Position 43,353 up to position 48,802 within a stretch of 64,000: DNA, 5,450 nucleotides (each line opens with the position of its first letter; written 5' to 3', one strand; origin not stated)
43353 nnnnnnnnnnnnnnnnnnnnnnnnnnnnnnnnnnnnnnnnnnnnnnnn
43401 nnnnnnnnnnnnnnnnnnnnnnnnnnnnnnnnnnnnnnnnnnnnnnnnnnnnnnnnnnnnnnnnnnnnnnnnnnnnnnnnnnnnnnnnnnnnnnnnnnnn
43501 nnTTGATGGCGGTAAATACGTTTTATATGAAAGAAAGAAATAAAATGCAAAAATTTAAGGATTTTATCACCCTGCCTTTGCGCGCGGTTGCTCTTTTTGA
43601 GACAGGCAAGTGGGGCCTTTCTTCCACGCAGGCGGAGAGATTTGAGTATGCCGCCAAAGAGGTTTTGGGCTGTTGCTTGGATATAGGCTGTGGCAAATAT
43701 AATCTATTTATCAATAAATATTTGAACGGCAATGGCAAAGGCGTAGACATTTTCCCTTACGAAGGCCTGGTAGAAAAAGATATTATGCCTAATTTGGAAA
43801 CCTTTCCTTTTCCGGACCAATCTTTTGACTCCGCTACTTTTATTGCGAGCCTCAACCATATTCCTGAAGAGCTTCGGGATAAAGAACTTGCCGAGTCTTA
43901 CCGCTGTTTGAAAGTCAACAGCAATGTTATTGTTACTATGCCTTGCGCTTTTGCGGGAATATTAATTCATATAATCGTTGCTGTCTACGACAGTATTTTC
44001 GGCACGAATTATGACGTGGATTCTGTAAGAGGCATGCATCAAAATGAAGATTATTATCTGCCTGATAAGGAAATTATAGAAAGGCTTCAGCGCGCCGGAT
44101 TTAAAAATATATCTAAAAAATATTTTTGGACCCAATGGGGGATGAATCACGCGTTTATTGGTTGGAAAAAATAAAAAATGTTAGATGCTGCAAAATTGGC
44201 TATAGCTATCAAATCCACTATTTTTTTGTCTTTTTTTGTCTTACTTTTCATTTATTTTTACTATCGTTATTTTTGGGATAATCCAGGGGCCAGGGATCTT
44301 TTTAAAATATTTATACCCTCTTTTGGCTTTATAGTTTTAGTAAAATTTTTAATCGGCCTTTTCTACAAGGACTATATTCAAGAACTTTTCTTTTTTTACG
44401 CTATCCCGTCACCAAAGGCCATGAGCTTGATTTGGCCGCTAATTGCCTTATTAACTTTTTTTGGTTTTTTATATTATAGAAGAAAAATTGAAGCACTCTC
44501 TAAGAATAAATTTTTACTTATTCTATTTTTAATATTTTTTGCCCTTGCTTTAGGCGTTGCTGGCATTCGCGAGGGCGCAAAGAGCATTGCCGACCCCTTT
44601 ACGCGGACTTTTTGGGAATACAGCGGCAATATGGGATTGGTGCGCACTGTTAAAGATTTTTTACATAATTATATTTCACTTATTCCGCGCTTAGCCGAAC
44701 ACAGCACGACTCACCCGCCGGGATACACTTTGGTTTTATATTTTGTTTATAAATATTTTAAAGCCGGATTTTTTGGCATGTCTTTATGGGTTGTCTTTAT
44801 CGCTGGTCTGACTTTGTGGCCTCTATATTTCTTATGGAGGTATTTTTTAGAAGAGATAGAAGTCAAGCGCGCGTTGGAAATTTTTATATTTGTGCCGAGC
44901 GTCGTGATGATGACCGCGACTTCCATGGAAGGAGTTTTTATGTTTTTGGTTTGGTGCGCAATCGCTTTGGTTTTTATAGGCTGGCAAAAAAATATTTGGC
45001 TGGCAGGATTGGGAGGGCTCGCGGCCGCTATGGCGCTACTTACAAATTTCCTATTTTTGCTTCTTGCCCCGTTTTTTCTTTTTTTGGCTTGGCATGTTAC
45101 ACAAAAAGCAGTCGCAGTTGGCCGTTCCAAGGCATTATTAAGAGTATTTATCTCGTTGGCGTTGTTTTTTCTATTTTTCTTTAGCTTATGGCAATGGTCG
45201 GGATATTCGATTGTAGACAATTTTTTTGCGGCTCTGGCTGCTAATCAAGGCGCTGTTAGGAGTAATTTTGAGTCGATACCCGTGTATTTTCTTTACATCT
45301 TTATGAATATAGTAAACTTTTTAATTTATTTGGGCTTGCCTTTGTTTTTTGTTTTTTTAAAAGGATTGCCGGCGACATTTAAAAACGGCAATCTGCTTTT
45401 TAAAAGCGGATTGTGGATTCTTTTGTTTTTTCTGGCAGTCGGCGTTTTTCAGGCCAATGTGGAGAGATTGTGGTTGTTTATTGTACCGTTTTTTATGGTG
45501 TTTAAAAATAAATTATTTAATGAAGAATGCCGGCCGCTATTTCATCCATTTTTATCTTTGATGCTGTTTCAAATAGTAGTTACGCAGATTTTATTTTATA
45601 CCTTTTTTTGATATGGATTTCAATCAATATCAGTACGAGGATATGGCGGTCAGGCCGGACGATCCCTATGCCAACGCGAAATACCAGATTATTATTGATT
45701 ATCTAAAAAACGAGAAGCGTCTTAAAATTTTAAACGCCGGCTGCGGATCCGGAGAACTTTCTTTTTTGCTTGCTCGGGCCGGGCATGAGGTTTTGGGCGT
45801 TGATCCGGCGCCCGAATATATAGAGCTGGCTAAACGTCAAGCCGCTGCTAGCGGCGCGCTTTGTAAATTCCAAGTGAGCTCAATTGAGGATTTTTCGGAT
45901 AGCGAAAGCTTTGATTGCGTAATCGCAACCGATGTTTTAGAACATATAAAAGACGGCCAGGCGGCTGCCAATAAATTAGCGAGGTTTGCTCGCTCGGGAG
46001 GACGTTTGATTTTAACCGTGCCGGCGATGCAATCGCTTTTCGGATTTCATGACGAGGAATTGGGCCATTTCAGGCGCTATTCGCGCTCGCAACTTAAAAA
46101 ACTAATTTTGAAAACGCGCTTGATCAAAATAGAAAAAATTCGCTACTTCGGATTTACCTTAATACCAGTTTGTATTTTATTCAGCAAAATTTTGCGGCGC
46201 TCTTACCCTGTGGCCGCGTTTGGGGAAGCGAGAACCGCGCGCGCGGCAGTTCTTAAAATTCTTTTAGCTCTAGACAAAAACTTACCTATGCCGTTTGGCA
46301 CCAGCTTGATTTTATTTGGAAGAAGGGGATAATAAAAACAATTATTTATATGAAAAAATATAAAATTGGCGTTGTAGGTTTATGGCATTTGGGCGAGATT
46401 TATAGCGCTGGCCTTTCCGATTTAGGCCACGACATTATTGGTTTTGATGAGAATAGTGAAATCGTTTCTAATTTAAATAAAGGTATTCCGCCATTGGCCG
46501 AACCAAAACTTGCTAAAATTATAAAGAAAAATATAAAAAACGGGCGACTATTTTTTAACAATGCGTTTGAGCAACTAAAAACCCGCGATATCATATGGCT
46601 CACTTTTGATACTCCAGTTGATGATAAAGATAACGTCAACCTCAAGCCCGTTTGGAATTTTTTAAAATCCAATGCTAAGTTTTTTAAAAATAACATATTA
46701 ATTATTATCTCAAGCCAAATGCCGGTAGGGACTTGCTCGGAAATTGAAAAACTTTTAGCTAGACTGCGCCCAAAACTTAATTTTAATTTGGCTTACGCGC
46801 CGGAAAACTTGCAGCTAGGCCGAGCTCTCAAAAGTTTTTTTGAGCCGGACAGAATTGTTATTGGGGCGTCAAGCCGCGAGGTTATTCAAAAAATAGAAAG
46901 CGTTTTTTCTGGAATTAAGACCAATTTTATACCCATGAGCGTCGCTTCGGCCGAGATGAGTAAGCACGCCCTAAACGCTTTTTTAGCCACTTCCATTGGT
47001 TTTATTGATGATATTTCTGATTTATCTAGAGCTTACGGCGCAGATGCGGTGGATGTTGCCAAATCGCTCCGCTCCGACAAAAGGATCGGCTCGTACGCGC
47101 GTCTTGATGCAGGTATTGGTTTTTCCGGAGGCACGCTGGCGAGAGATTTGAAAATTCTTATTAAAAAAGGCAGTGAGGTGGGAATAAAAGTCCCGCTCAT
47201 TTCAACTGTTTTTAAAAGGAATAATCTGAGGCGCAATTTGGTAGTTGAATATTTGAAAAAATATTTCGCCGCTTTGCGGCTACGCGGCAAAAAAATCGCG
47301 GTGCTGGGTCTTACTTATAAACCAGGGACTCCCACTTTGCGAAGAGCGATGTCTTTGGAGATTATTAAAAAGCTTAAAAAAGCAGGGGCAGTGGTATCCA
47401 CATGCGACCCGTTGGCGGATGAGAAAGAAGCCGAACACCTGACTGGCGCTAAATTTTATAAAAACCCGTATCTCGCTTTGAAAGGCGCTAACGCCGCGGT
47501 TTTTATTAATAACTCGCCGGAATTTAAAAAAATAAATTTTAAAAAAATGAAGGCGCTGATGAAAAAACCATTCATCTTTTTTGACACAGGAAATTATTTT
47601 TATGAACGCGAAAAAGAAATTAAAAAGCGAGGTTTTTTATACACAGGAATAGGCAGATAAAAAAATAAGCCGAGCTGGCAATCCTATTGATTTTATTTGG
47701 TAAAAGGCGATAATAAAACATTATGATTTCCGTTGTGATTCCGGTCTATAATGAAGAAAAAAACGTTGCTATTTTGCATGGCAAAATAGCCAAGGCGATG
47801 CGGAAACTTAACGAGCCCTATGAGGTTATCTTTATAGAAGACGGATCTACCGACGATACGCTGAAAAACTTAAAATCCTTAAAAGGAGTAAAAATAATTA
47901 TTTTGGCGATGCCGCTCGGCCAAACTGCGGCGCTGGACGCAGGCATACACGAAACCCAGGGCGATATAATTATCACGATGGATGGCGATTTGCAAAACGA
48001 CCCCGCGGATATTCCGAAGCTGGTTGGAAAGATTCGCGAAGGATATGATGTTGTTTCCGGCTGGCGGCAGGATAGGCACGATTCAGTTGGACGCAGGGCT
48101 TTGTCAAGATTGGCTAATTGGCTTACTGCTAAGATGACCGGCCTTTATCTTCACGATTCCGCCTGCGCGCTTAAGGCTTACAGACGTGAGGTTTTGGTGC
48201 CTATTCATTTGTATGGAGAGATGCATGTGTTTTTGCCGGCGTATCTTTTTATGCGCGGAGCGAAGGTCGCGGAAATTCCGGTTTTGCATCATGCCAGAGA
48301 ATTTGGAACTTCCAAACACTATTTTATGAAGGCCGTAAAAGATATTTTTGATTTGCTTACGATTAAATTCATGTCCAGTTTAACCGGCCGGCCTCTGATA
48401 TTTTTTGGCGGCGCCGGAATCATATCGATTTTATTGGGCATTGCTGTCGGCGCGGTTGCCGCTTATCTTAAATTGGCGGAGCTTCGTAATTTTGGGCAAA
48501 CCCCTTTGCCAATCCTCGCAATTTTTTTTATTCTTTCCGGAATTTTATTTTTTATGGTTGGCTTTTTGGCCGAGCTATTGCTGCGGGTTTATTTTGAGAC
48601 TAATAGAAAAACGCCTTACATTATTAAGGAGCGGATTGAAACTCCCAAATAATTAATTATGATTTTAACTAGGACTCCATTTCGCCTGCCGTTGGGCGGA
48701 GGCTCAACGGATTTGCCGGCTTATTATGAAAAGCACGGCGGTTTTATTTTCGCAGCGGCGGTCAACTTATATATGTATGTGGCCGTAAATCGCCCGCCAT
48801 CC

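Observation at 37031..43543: Reiterated DPM1-like GT2 plus GT-C membrane glycosyltransferase modules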

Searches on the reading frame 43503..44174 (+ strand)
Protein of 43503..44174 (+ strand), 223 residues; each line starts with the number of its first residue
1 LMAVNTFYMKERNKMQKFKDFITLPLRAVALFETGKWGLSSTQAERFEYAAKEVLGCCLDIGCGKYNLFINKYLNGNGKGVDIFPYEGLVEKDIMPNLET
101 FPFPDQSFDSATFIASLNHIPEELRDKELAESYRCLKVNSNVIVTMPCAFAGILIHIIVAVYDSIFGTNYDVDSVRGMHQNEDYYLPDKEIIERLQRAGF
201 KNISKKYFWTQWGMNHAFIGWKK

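Call 3: search_protein_families(library=pfam, proteins=[window:43503-44174:+], max_evalue=0.01)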
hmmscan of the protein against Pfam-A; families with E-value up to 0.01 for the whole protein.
window:43503-44174:+ (223 aa): 4 families
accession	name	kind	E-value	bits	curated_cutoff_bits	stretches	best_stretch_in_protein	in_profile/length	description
PF13489.12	Methyltransf_23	-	2.6e-06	27.7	27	1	51-204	17-163/164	Methyltransferase domain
PF08241.18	Methyltransf_11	-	4.5e-06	27.7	21.2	1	59-143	1-94/95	Methyltransferase domain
PF13649.12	Methyltransf_25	-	0.0002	22.4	27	1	97-137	54-94/97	Methyltransferase domain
PF13847.12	Methyltransf_31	-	0.0082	16.3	27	0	98-148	63-113/145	Methyltransferase domain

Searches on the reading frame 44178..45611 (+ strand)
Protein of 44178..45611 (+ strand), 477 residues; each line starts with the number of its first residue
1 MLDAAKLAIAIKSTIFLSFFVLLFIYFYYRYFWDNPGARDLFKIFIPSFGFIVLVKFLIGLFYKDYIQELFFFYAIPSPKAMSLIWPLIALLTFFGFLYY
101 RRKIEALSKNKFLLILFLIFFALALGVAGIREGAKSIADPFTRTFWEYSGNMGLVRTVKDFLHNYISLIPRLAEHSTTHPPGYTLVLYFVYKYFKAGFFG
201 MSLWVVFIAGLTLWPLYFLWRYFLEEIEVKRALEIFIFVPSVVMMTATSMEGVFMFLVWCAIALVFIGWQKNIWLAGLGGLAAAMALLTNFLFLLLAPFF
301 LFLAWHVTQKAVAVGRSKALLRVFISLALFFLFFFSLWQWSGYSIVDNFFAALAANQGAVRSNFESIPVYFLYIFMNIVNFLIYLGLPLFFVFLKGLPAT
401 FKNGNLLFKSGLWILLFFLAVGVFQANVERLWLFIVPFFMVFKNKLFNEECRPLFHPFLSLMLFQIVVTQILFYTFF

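Call 3: search_protein_families(library=pfam, proteins=[window:44178-45611:+], max_evalue=0.01)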
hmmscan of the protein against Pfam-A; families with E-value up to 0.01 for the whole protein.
window:44178-45611:+ (477 aa): 0 families

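Call 8: search_protein_families(library=ncbifam, proteins=[window:44178-45611:+], max_evalue=0.01)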
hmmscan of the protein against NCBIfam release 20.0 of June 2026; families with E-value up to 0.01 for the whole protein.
window:44178-45611:+ (477 aa): 0 families

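Call 39: search_protein_families(library=pfam, alignment_id=A4, max_evalue=1)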
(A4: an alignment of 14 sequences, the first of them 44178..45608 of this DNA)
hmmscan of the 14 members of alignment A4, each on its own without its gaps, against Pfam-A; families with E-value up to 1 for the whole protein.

A. member 1, window:44178-45608:+ (477 aa): 0 families

B. families by the number of members that match (of 14 scanned): 7 families
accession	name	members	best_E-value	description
PF13231.12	PMT_2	3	1.2e-07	Dolichyl-phosphate-mannose-protein mannosyltransferase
PF13567.11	DUF4131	1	0.0055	Domain of unknown function (DUF4131)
PF11742.13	DUF3302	1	0.018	Protein of unknown function (DUF3302)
PF11846.14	Wzy_C_2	1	0.1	Virulence factor membrane-bound polymerase, C-terminal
PF08370.16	PDR_assoc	1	0.11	Plant PDR ABC transporter associated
PF23809.1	Phage_holin_9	1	0.34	Bacteriophage holin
PF02439.20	Adeno_E3_CR2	1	0.72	Adenovirus E3 region protein CR2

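Call 43: search_solved_structures(query=A4, max_evalue=1, show_alignments=1)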
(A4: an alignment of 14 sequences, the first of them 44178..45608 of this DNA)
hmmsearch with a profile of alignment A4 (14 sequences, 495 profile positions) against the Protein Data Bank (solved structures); distinct sequences matched with E-value up to 1: 0.

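Call 62: search_protein_representatives(protein=window:44178-45608:+)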
Query: 477 residues. Proteins with E-value up to 0.001 (for the whole library): 387; up to 1e-10: 175; up to 1e-30: 26. The best 150 are listed.
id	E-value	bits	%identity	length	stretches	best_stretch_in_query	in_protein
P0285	6.9e-114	398.2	45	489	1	13-477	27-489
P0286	2.1e-112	393.3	44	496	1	3-477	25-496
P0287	5.1e-105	368.9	41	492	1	11-477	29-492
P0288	1.1e-104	367.8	43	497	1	2-477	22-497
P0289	9.4e-103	361.4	41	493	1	6-477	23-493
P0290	2.9e-99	349.9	51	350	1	128-477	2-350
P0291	8.3e-99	348.4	40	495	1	11-475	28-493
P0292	2.3e-97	343.7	39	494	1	15-477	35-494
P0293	3.1e-96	339.9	43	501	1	10-477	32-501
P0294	9.1e-90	318.6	40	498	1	16-477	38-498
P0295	1.8e-89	317.6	38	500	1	6-477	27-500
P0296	1.1e-83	298.5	36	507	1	14-477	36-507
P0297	6.4e-83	296.0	39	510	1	6-477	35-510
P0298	1.9e-79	284.5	37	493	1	19-477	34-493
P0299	5.5e-77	276.4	43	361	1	122-477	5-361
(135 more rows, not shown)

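Call 64: search_protein_families(library=pfam, alignment_id=A7, max_evalue=0.01)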
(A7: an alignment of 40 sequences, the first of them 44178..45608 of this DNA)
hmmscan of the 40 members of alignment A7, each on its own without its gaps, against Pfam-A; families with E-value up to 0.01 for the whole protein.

A. member 1, window:44178-45608:+ (477 aa): 0 families

B. families by the number of members that match (of 40 scanned): 4 families
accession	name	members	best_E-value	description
PF13231.12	PMT_2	29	6.4e-17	Dolichyl-phosphate-mannose-protein mannosyltransferase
PF02516.20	STT3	1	0.00088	Oligosaccharyl transferase STT3, N-terminal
PF10954.13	DUF2755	1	0.0031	Protein of unknown function (DUF2755)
PF13567.11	DUF4131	1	0.0055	Domain of unknown function (DUF4131)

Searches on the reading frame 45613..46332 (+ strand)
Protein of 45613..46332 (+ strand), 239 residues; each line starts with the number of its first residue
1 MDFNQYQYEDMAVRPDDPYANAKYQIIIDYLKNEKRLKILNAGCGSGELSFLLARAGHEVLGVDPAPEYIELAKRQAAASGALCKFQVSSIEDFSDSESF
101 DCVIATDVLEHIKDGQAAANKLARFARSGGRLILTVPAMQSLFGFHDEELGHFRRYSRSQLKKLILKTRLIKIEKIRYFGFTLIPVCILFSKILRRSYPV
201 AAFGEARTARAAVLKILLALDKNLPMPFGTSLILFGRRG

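Call 3: search_protein_families(library=pfam, proteins=[window:45613-46332:+], max_evalue=0.01)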
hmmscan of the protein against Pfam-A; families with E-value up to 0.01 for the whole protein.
window:45613-46332:+ (239 aa): 16 families
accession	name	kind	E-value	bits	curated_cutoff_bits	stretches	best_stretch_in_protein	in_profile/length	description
PF08241.18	Methyltransf_11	-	3.2e-20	73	21.2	1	40-134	1-95/95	Methyltransferase domain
PF13847.12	Methyltransf_31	-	5.8e-19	68.7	27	1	34-141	2-117/145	Methyltransferase domain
PF13649.12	Methyltransf_25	-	2.9e-18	66.8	27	1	39-130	1-97/97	Methyltransferase domain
PF13489.12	Methyltransf_23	-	3.4e-16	59.8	27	1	31-164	16-153/164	Methyltransferase domain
PF08242.18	Methyltransf_12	-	1.2e-15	58.5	30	1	40-132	1-98/98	Methyltransferase domain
PF08003.17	Methyltransf_9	-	8.3e-07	28.7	23.8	1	21-135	101-218/315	Protein of unknown function (DUF1698)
PF02353.26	CMAS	-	2.1e-06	27.7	27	1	21-135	48-165/273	Mycolic acid cyclopropane synthetase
PF13679.12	Methyltransf_32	-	3.7e-06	27.4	27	1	27-137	17-134/143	Methyltransferase domain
PF05401.17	NodS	-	2.3e-05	24.8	24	1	22-135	29-145/201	Nodulation protein S (NodS)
PF05175.20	MTS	-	4.8e-05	23.5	23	1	25-105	21-104/170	Methyltransferase small domain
PF03848.20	TehB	-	0.00011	22.1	20.4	1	27-130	22-128/193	Tellurite resistance protein TehB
PF06325.19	PrmA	-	0.00017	21.7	22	1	32-133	159-257/296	Ribosomal protein L11 methyltransferase (PrmA)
PF01209.24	Ubie_methyltran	-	0.00028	20.8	20.1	1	27-133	39-150/233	ubiE/COQ5 methyltransferase family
PF01739.24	CheR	-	0.0014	18.5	27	0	23-55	16-51/195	CheR methyltransferase, SAM binding domain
PF01135.25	PCMT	-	0.0063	16.7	20.3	0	25-83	63-124/210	Protein-L-isoaspartate(D-aspartate) O-methyltransferase (PCMT)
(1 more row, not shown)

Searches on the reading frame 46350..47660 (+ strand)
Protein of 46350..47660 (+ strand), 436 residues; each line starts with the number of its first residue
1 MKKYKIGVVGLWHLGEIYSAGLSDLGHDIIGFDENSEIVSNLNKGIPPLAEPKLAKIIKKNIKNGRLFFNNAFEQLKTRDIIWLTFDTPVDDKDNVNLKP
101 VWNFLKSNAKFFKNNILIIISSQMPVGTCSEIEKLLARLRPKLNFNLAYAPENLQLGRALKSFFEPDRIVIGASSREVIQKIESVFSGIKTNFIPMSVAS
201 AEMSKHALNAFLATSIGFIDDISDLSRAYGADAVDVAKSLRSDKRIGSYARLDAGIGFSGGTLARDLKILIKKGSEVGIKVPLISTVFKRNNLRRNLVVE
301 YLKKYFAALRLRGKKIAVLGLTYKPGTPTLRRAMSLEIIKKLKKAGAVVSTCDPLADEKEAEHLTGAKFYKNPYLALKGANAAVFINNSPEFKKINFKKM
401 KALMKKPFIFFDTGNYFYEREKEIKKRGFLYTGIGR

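Call 3: search_protein_families(library=pfam, proteins=[window:46350-47660:+], max_evalue=0.01)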
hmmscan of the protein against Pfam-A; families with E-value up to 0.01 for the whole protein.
window:46350-47660:+ (436 aa): 4 families
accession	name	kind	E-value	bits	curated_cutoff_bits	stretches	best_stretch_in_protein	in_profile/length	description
PF03721.20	UDPG_MGDP_dh_N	-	4.5e-35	121.4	27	1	5-182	2-184/187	UDP-glucose/GDP-mannose dehydrogenase family, NAD binding domain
PF03720.21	UDPG_MGDP_dh_C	-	1.4e-24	86.9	30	1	317-416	1-100/103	UDP-glucose/GDP-mannose dehydrogenase family, UDP binding domain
PF00984.24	UDPG_MGDP_dh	-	3.1e-20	72.5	25.4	1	200-292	2-93/94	UDP-glucose/GDP-mannose dehydrogenase family, central domain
PF03446.21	NAD_binding_2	-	0.0094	16.4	21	0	334-426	10-105/161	NAD binding domain of 6-phosphogluconate dehydrogenase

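Call 67: search_protein_families(library=ncbifam, proteins=[window:46350-47660:+], max_evalue=1e-10)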
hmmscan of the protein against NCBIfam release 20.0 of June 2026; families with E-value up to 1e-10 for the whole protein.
window:46350-47660:+ (436 aa): 7 families
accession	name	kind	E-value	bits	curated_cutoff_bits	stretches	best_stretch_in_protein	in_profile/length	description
TIGR03026.1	NDP-sugDHase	subfamily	3.3e-90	302.8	189.8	1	5-410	2-409/413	nucleotide sugar dehydrogenase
NF047673.2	TeichurnBiosyTuaD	equivalog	4.7e-80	269.9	700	1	5-436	3-431/439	UDP-glucose 6-dehydrogenase TuaD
NF041297.1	UDPGDh_AglM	equivalog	9.1e-64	215.9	670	1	5-401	2-406/429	UDP-glucose 6-dehydrogenase AglM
NF040825.1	UDPMaNacDH_Arch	equivalog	1.6e-41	142.6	750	1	5-436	2-415/418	UDP-N-acetyl-D-mannosamine dehydrogenase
NF008286.0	PRK11064.1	equivalog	9.9e-32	110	459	1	4-402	4-409/420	UDP-N-acetyl-D-mannosamine dehydrogenase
NF011631.0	PRK15057.1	equivalog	2.9e-17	62.8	757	1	24-359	20-342/388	UDP-glucose 6-dehydrogenase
NF011729.0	PRK15182.1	equivalog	1.2e-12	47.4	592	1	4-364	7-365/425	Vi polysaccharide biosynthesis UDP-N-acetylglucosamine C-6 dehydrogenase TviB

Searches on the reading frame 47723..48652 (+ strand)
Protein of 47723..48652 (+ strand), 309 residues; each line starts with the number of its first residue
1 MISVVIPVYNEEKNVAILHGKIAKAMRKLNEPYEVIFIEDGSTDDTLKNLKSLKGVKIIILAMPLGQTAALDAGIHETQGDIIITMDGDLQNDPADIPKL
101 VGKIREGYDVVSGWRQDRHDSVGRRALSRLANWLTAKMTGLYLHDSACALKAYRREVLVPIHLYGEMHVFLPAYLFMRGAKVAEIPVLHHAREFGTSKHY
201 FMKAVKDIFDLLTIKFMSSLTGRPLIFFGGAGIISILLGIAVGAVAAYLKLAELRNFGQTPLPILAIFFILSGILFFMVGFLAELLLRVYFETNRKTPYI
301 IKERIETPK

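Call 4: search_protein_families(library=pfam, proteins=[window:47723-48652:+], max_evalue=0.01)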
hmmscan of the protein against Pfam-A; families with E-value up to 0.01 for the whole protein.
window:47723-48652:+ (309 aa): 2 families
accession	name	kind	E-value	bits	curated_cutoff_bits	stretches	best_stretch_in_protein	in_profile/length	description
PF00535.33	Glycos_transf_2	-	6.2e-29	101.5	23.3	1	3-158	1-164/168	Glycosyl transferase family 2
PF10111.15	Glyco_tranf_2_2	-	8.8e-09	35.7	27.3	1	3-90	1-92/276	Glycosyltransferase like family 2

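Call 8: search_protein_families(library=ncbifam, proteins=[window:47723-48652:+], max_evalue=0.01)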
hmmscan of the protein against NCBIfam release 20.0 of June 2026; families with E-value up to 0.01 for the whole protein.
window:47723-48652:+ (309 aa): 17 families
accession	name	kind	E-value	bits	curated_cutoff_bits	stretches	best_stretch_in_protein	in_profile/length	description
NF007986.1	PRK10714.1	equivalog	6e-58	196.3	529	1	2-306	8-313/316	undecaprenyl-phosphate 4-deoxy-4-formamido-L-arabinose transferase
NF047588.1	GlcsyltransPgfSStrep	equivalog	1.3e-39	136.3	500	1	2-303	3-304/308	glycosyltransferase PgfS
TIGR04182.1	glyco_TIGR04182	equivalog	1.7e-24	86.8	325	1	2-295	2-291/293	S-layer glycoprotein N-glycosyltransferase AglJ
NF041391.1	DPhHxTase_Halo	equivalog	4.5e-15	55.2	375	1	8-193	3-187/213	dolichyl-phosphate hexose transferase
NF058614.1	PPMAGASynPpgS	equivalog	8.2e-13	48.3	370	1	4-199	4-206/226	polyprenyl-phospho-N-acetylgalactosaminyl synthase PpgS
TIGR03937.1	PgaC_IcaA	equivalog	1.1e-12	47.7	422.3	1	1-95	46-141/407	poly-beta-1,6-N-acetyl-D-glucosamine synthase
TIGR04283.1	glyco_like_mftF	equivalog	3.9e-10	39.7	182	1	2-105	1-97/221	TIGR04283 family arsenosugar biosynthesis glycosyltransferase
NF041875.1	EPS_EpsD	equivalog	6.4e-10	38.9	370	1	2-95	1-95/325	exopolysaccharide biosynthesis glycosyltransferase EpsD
TIGR03965.1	mycofact_glyco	equivalog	1.5e-09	37.3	280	1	2-104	76-179/467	mycofactocin biosynthesis glycosyltransferase MftF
NF010496.0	PRK13915.1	equivalog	4.1e-09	36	262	1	2-104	33-142/307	glucosyl-3-phosphoglycerate synthase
TIGR03111.1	glyc2_xrt_Gpos1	hypoth_equivalog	6.5e-06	25.2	363.95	1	2-106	51-158/439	TIGR03111 family XrtG-associated glycosyltransferase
NF007482.0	PRK10073.1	equivalog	7.1e-06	25.3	423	1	2-95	8-101/334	glycosyltransferase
NF047683.1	TeichurnBiosyTuaG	equivalog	2e-05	24.4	400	1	2-94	8-101/252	teichuronic acid biosynthesis protein TuaG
TIGR04242.1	nodulat_NodC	equivalog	0.00023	20.2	550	1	2-106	50-158/395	chitooligosaccharide synthase NodC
NF038299.1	EPS_HpsN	equivalog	0.00055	19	425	1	1-94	2-96/317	hormogonium polysaccharide biosynthesis glycosyltransferase HpsN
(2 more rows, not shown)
